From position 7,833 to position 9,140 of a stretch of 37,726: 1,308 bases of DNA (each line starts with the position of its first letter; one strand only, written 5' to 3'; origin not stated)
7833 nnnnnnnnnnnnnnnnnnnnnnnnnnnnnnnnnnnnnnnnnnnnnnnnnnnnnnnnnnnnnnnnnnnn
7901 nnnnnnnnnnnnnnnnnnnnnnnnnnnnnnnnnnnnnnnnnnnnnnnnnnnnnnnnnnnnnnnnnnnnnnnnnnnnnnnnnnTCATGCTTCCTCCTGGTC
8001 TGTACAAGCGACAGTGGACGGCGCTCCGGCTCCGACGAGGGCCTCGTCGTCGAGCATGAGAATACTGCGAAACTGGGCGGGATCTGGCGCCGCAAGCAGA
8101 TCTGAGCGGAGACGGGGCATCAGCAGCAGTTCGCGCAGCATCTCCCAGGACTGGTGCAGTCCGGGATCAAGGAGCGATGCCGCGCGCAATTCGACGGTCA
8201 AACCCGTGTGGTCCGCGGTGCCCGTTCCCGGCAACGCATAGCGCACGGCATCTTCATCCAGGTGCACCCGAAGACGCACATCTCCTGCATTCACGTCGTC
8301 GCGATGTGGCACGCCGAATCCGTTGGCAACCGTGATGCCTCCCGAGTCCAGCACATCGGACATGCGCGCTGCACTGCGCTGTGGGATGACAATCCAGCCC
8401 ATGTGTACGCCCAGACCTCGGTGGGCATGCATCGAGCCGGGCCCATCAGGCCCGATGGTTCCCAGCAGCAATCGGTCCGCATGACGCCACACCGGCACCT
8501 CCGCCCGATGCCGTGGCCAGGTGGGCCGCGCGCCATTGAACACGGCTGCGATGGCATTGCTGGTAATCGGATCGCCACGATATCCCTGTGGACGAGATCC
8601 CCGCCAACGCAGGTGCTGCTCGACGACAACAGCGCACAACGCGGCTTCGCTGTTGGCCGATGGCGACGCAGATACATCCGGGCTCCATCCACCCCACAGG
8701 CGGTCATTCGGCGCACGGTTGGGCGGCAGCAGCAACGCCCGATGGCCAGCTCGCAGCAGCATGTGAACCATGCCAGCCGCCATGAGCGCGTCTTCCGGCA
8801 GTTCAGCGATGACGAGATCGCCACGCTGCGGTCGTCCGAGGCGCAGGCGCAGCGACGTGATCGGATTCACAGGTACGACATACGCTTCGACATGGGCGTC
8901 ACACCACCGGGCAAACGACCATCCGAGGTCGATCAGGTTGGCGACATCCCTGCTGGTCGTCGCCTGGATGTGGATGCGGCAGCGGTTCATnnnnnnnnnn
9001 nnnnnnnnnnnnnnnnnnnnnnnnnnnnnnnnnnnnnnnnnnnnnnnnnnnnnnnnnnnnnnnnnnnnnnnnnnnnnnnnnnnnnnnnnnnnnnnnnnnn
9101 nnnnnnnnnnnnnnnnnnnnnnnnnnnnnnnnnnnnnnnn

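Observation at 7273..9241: Unassigned three-gene translationally coupled cassette: a Gre-factor C-domain-only protein, a 335-aa unknown protein and a 238-aa membrane protein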

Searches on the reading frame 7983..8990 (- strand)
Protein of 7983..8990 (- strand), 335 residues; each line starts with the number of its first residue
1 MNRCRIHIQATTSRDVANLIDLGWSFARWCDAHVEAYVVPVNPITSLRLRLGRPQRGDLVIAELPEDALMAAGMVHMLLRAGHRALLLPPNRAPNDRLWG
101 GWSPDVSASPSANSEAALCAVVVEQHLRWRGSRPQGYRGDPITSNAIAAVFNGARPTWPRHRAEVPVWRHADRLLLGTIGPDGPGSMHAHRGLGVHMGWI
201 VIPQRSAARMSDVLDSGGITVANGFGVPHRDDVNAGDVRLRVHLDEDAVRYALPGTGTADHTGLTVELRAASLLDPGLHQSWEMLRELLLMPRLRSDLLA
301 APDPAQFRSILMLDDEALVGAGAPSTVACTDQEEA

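Call 3: search_protein_families(library=pfam, proteins=[window:7983-8990:-], max_evalue=1)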
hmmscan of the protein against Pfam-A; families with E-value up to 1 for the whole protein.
window:7983-8990:- (335 aa): 0 families

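Call 4: search_protein_families(library=ncbifam, proteins=[window:7983-8990:-], max_evalue=1)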
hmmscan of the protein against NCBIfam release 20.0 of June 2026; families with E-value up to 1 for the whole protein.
window:7983-8990:- (335 aa): 0 families

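Call 6: search_protein_families(library=padloc, proteins=[window:7983-8990:-], max_evalue=1)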
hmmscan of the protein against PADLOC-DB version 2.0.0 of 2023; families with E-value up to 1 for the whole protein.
window:7983-8990:- (335 aa): 0 families

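Call 7: search_protein_families(library=phrogs, proteins=[window:7983-8990:-], max_evalue=1)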
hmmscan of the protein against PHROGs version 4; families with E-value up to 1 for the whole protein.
window:7983-8990:- (335 aa): 2 families
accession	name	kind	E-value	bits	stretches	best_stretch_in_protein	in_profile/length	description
phrog_2466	-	lysis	0.022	15.6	1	230-271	92-137/172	Rz-like spanin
phrog_30549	-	unknown function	0.2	13.1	1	263-306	71-112/118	-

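Call 8: find_homologous_proteins(query=window:7983-8990:-)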
Query window:7983-8990:- (335 aa): 10 proteins with E <= 0.001 among 8000 candidates.
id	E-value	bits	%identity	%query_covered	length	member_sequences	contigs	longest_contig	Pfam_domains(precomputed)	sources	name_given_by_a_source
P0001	1.4e-219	746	98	100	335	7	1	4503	-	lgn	-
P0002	2.3e-189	647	85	100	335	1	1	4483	-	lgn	-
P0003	3.5e-178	610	80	100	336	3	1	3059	-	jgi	-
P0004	1.7e-164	565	76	100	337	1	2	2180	-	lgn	-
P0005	2.1e-140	486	68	100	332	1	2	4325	-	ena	-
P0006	3.1e-127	443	61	99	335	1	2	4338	-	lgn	-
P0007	1.9e-125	437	61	99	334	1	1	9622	-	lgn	-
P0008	9.3e-118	411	63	96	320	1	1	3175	-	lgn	-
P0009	1.3e-74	270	48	96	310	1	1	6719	-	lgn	-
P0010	4.3e-70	255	44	96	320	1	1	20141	-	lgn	-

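Call 9: find_encoding_contigs(protein=P0010, flank=10000, max_places=3)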
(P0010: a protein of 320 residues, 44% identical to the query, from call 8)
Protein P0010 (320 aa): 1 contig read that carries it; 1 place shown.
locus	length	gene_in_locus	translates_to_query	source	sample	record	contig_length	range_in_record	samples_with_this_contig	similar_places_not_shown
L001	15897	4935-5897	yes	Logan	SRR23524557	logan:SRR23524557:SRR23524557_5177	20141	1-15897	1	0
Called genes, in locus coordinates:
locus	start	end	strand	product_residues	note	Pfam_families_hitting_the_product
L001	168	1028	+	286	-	PF20240:DUF6597, PF12833:HTH_18, PF00165:HTH_AraC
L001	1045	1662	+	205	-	PF03358:FMN_red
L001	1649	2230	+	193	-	-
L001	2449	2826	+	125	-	PF19581:Glyoxalase_7, PF00903:Glyoxalase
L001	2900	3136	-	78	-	-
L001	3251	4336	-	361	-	PF08818:DUF1801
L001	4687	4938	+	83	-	PF01272:GreA_GreB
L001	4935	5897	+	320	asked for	-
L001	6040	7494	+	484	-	PF00999:Na_H_Exchanger, PF02080:TrkA_C (faint)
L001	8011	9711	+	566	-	PF00069:Pkinase, PF07714:PK_Tyr_Ser-Thr, PF03109:ABC1 (faint), PF14531:Kinase-like (weak)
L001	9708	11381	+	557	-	-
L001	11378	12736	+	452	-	PF03349:Toluene_X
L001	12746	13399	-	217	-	-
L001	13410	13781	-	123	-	-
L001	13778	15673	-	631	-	PF00989:PAS (faint), PF08448:PAS_4, PF00512:HisKA, PF02518:HATPase_c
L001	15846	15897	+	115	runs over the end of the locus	-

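Call 10: find_encoding_contigs(protein=P0007, flank=10000, max_places=3)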
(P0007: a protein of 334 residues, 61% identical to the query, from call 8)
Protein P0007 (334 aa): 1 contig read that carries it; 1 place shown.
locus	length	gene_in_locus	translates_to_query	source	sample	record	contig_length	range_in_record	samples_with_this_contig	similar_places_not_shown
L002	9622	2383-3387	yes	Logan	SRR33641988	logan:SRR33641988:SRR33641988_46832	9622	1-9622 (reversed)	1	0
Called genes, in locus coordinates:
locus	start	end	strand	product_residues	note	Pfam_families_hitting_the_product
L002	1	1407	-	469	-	?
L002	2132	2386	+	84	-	PF01272:GreA_GreB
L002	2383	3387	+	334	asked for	-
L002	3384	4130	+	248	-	-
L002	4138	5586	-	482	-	PF00999:Na_H_Exchanger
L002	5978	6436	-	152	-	PF00334:NDK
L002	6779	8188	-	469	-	PF03477:ATP-cone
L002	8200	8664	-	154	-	PF22811:Zn_ribbon_NrdR, PF03477:ATP-cone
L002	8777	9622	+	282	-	?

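Call 11: find_encoding_contigs(protein=P0009, flank=10000, max_places=3)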
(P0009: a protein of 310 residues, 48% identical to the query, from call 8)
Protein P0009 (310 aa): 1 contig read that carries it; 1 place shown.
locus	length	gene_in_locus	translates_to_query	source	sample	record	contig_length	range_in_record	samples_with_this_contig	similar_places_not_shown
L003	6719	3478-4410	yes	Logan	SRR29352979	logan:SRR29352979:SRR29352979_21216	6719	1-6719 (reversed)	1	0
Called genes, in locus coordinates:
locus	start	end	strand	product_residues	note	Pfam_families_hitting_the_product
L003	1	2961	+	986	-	?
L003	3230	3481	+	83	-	PF01272:GreA_GreB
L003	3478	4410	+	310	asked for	-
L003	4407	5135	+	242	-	-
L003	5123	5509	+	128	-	-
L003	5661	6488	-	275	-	-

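Call 18: find_related_loci(query=A1, collection=genome_contigs, flank=10000)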
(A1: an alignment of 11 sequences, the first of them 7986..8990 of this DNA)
Query A1 (335 aa) in genome_contigs; peptide patterns used: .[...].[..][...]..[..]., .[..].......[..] (x = any residue, [..] = any of these).
74 stretches matched a pattern; 1 encode a relative of the query (tblastn E <= 1e-3); 1 distinct loci.
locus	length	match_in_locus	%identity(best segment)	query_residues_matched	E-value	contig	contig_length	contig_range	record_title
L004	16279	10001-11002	96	1-334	0e+0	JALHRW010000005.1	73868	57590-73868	MAG: Planctomycetota bacterium isolate maxbin.317 c_000000002032, whole genome shotgun sequence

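Call 23: find_encoding_contigs(protein=P0005, flank=10000, max_places=3)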
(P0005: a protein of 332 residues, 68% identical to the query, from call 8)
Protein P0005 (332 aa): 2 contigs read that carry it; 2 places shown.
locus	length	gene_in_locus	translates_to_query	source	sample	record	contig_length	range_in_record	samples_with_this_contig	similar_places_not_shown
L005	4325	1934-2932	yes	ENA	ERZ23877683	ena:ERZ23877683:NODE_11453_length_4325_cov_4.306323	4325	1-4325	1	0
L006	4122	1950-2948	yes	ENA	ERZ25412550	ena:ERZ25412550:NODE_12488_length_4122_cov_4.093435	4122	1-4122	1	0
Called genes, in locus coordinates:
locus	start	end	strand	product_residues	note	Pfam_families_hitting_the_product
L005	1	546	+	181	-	?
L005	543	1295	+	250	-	PF01135:PCMT (weak), PF01209:Ubie_methyltran, PF13489:Methyltransf_23, PF08241:Methyltransf_11, PF08242:Methyltransf_12, PF13649:Methyltransf_25, PF13847:Methyltransf_31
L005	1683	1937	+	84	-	PF01272:GreA_GreB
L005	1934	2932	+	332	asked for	-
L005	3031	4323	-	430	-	?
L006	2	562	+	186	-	?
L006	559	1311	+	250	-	PF01135:PCMT (weak), PF01209:Ubie_methyltran, PF13489:Methyltransf_23, PF08241:Methyltransf_11, PF08242:Methyltransf_12, PF13649:Methyltransf_25, PF13847:Methyltransf_31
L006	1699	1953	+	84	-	PF01272:GreA_GreB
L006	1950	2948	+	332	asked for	-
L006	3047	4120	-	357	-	?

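Call 24: find_encoding_contigs(protein=P0006, flank=10000, max_places=3)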
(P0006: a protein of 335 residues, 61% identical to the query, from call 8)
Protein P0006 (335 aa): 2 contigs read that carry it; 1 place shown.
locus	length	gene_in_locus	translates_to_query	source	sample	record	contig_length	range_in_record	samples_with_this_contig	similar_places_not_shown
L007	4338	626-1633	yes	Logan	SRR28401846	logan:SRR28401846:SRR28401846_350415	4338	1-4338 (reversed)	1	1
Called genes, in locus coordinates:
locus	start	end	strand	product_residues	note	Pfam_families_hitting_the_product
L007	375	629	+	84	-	PF01272:GreA_GreB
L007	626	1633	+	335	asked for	-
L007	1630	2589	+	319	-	-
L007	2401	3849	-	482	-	PF00999:Na_H_Exchanger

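Call 25: find_encoding_contigs(protein=P0008, flank=10000, max_places=3)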
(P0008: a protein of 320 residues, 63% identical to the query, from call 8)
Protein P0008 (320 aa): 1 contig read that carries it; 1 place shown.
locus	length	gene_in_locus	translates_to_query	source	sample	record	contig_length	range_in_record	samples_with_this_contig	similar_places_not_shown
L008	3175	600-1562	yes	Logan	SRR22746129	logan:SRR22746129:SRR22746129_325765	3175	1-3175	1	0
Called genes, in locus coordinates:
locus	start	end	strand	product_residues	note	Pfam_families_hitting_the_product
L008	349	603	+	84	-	PF01272:GreA_GreB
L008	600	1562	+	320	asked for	-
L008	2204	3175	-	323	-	?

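Call 26: find_encoding_contigs(protein=P0002, flank=10000, max_places=3)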
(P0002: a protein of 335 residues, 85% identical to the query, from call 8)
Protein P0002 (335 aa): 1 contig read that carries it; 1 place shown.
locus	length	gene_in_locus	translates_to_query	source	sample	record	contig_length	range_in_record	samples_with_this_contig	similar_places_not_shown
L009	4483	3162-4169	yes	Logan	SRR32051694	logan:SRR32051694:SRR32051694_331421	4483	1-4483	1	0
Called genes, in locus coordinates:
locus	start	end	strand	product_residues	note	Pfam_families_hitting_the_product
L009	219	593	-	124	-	-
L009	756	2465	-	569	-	PF00999:Na_H_Exchanger, PF02254:TrkA_N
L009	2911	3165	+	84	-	PF01272:GreA_GreB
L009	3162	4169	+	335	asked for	-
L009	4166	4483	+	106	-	?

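Call 28: predict_structure(alignment_id=A1)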
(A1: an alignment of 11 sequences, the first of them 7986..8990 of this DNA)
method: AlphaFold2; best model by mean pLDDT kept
length: 335 residues; sequences in the alignment: 11
mean_pLDDT: 54.6   pTM: 0.54
mean pLDDT of the five models: 54.6, 51.0, 47.2, 45.6, 39.1
residues with pLDDT >= 90: 1; 70-90: 82; 50-70: 93; < 50: 159
segments of 3 or more residues with pLDDT < 50: 130-141, 150-174, 181-197, 205-288, 320-335
pLDDT, mean of each block of 10 residues (from residue 1): 75 82 73 82 84 76 79 80 80 58 58 66 63 40 51 46 35 49 44 45 50 37 33 34 36 36 31 38 48 57 60 58 34 28
secondary structure, 60 per line:
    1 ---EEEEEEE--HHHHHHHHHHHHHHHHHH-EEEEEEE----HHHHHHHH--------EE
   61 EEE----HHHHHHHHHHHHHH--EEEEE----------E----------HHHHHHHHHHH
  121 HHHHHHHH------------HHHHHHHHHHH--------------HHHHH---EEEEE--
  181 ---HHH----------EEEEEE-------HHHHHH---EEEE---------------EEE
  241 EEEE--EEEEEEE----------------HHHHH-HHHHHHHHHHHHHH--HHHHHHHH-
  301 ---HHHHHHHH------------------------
elements in order: E4-10 H13-30 E32-38 H43-50 E59-63 H68-81 E84-88 H110-128 H141-151 H166-170 E174-178 E197-202 H210-215 E219-222 E238-244 E247-253 H270-274 H276-289 H292-299 H304-311

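Call 31: search_protein_representatives(alignment_id=A1)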
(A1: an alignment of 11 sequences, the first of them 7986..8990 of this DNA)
Query: 11 sequences, 335 profile positions. Proteins with E-value up to 0.001 (for the whole library): 9; up to 1e-10: 6; up to 1e-30: 6. The best 9 are listed.
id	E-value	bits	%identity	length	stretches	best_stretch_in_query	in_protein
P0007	1.5e-165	566.7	-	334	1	1-335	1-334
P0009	9.0e-126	435.9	-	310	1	1-323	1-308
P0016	1.1e-94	333.7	-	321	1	1-322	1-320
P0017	4.3e-86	305.4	-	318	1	1-322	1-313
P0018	9.5e-75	268.1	-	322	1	1-323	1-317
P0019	2.0e-50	188.2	-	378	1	4-318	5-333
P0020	4.5e-08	49.0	-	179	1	195-316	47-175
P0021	3.2e-07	46.2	-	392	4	147-200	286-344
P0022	5.8e-04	35.4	-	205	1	83-165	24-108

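Call 35: fold_search(model_id=the predicted structure, library=pdb)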
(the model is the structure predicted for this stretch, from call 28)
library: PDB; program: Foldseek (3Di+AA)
matches with E <= 10: 1348; with E <= 0.001: 0
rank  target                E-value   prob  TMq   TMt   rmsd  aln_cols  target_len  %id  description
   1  7n3n_A                1.6e-02  0.60  0.20  0.10   8.9       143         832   10  CryoEM structure of human NKCC1 state Fu-I (released 2022-09-28)
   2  4zm6_A                2.7e-02  0.90  0.20  0.09   5.1        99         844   15  A unique GCN5-related glucosamine N-acetyltransferase region exist in the fungal multi-domain GH3 beta-N-acetylglucosa (released 2015-12-09)
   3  4wy2                  3.2e-02  0.38  0.24  0.25  17.8       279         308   10  Crystal structure of universal stress protein E from Proteus mirabilis in complex with UDP-3-O-[(3R)-3-hydroxytetradecan (released 2014-11-26)
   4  7ykv_A                4.1e-02  0.54  0.19  0.16  12.6       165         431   13  The structure of archaeal nuclease RecJ2 from Methanocaldococcus jannaschii (released 2023-07-26)
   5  5vat_B                4.1e-02  0.18  0.16  0.11  16.9       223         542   16  Haemophilus influenzae LpoA: Monoclinic form (Mon2) with 2 molecules per a.u. (released 2017-09-13)
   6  6toe_F                4.6e-02  0.66  0.23  0.26   6.4       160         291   11  Imine Reductase from Myxococcus stipitatus V8 variant in complex with NAD+ (released 2020-12-09)
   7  9da6_A                4.9e-02  0.80  0.17  0.36   6.5        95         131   18  Crystal structure of human DNPH1 bound to inhibitor 3a (released 2025-02-05)
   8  6swl_B                5.3e-02  0.93  0.21  0.46   4.9        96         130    9  The REC domain of XynC, a response regulator from Geobacillus stearothermophilus (released 2020-10-14)
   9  4yo7                  5.3e-02  0.35  0.21  0.24  17.8       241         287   12  Crystal Structure of an ABC transporter solute binding protein (IPR025997) from Bacillus halodurans C-125 (BH2323, TARGE (released 2015-03-25)
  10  9da6_B                6.3e-02  0.89  0.19  0.42   4.9        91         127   15  Crystal structure of human DNPH1 bound to inhibitor 3a (released 2025-02-05)
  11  1y80                  6.3e-02  0.82  0.18  0.41   4.9       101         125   12  Structure of a corrinoid (factor IIIm)-binding protein from Moorella thermoacetica (released 2005-01-25)
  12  6k1x                  6.3e-02  0.80  0.20  0.36   5.4       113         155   12  Crystal structure of Rhodothermus marinus substrate-binding protein at pH 6.0 (released 2019-08-21)
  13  7yor_A                6.3e-02  0.44  0.20  0.16  11.6       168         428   12  Recj2 and dCMP complex from Methanocaldococcus jannaschii (released 2023-08-02)
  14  4r2j                  6.3e-02  0.35  0.26  0.29  16.9       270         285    9  Crystal structure of YdaA (Universal Stress Protein E) from Salmonella typhimurium (released 2015-02-04)
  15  7ykv_B                6.7e-02  0.47  0.20  0.16  11.8       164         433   14  The structure of archaeal nuclease RecJ2 from Methanocaldococcus jannaschii (released 2023-07-26)
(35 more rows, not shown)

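Call 36: search_solved_structures(query=A1, max_evalue=10)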
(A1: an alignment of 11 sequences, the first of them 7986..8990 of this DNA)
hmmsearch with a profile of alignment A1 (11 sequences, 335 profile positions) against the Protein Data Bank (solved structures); distinct sequences matched with E-value up to 10: 1.
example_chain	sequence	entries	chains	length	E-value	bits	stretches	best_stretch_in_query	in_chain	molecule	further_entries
6sga_Fb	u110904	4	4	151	1.3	11.2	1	12-80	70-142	mt-SAF31 | Complex 1 protein (LYR family)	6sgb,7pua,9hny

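Call 44: search_protein_families(library=pfam, proteins=[L003:1-2961:+, L003:5123-5509:+, L003:5661-6488:-, L009:756-2465:-, L009:219-593:-, L002:1-1407:-, L002:8777-9622:+, L005:1-546:+], max_evalue=0.001)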
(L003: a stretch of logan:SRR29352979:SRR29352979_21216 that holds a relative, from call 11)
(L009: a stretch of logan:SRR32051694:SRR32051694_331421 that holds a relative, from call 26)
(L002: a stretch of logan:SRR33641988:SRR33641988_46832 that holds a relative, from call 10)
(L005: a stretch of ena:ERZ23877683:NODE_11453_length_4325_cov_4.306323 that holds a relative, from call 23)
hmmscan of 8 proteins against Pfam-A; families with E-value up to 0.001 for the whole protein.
L003:1-2961:+ (986 aa): 3 families
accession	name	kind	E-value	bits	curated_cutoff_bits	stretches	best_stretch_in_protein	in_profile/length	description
PF13632.12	Glyco_trans_2_3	-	2.5e-13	50.7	27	1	2-102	95-190/198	Glycosyl transferase family group 2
PF16586.11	DUF5060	-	2.5e-06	28.1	27.2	1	433-503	16-67/70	Domain of unknown function (DUF5060)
PF13641.12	Glyco_tranf_2_3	-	9.9e-06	26.2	27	1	1-48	182-230/230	Glycosyltransferase like family 2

L003:5123-5509:+ (128 aa): 0 families

L003:5661-6488:- (275 aa): 0 families

L009:756-2465:- (569 aa): 2 families
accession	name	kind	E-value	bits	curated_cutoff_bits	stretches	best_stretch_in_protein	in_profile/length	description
PF00999.27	Na_H_Exchanger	-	7.3e-58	196.6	26.2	1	16-377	3-366/375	Sodium/hydrogen exchanger, transmembrane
PF02254.24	TrkA_N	-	7.3e-19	68.7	23.8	1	410-520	2-113/116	TrkA-N domain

L009:219-593:- (124 aa): 0 families

L002:1-1407:- (469 aa): 1 family
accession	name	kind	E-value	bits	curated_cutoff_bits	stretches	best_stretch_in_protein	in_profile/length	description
PF12708.12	Pect-lyase_RHGA_epim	-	2.1e-23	83.7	27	2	53-246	8-207/213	Rhamnogalacturonase A/epimerase, pectate lyase-like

L002:8777-9622:+ (282 aa): 1 family
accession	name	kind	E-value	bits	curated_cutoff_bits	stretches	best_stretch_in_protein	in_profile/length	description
PF00496.27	SBP_bac_5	-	1.5e-26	93.9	32.4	1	74-278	1-184/368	Bacterial extracellular solute-binding proteins, family 5 Middle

L005:1-546:+ (181 aa): 0 families

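Call 72: search_dna_similar(query=window:7986-8990:-, collection=plasmids, mode=protein, max_evalue=0.001)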
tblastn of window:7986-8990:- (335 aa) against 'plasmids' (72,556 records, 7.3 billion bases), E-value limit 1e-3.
No match.

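Call 73: search_dna_similar(query=window:7986-8990:-, collection=phages, mode=protein, max_evalue=0.001)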
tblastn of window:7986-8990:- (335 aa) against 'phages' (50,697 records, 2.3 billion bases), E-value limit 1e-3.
No match.
